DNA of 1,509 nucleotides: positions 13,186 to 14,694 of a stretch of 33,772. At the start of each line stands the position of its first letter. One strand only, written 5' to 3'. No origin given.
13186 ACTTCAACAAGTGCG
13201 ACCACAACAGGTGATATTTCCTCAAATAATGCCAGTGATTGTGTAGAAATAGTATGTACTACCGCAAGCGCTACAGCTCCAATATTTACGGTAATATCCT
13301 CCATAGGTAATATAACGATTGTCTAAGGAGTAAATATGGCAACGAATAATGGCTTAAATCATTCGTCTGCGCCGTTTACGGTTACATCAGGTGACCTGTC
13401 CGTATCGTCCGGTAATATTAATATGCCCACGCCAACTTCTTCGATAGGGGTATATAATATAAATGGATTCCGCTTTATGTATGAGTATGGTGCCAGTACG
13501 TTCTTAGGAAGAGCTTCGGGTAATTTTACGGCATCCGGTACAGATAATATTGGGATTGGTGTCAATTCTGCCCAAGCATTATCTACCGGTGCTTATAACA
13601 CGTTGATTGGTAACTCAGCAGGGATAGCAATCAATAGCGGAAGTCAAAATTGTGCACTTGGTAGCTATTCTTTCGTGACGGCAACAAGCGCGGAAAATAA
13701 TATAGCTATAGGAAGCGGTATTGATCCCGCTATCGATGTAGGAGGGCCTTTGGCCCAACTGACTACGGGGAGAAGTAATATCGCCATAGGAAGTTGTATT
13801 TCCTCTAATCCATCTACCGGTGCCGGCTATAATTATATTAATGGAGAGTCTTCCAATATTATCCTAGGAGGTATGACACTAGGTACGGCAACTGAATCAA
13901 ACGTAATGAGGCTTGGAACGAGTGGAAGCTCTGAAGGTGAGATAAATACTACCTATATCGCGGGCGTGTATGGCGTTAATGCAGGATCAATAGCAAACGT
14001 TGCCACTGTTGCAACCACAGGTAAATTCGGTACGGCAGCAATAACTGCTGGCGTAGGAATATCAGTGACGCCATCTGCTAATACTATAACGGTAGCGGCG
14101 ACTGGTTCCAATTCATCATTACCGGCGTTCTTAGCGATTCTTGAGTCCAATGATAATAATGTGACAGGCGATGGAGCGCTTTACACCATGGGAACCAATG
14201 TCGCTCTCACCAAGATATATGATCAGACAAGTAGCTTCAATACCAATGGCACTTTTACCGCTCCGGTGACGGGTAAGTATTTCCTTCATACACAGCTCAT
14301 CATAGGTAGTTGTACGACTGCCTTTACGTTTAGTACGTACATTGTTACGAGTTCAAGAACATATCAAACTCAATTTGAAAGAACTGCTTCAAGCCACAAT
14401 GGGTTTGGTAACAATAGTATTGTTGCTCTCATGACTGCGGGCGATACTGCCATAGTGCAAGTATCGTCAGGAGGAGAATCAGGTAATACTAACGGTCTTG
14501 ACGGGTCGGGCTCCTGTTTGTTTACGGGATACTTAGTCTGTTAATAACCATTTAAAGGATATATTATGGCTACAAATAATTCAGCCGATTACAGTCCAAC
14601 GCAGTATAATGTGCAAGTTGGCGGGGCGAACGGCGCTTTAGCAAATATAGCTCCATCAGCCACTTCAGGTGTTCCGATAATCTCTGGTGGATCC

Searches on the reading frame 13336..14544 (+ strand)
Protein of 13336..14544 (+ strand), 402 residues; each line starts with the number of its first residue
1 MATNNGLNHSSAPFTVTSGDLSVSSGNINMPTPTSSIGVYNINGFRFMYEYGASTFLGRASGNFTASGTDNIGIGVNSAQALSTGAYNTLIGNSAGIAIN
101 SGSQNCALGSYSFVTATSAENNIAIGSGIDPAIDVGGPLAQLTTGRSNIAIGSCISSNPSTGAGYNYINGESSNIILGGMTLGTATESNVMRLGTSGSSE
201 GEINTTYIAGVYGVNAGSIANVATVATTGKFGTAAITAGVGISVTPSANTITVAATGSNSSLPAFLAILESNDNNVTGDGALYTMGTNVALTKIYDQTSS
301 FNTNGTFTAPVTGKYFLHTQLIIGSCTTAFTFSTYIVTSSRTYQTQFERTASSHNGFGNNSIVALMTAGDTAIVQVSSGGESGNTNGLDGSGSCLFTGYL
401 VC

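Call 71: search_protein_families(library=pfam, proteins=[window:13336-14544:+], max_evalue=0.001)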
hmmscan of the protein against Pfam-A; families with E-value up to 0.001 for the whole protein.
window:13336-14544:+ (402 aa): 1 family
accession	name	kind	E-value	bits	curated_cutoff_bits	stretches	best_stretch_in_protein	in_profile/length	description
PF00386.27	C1q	-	0.00013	22.6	23.7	1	297-401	28-127/127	C1q domain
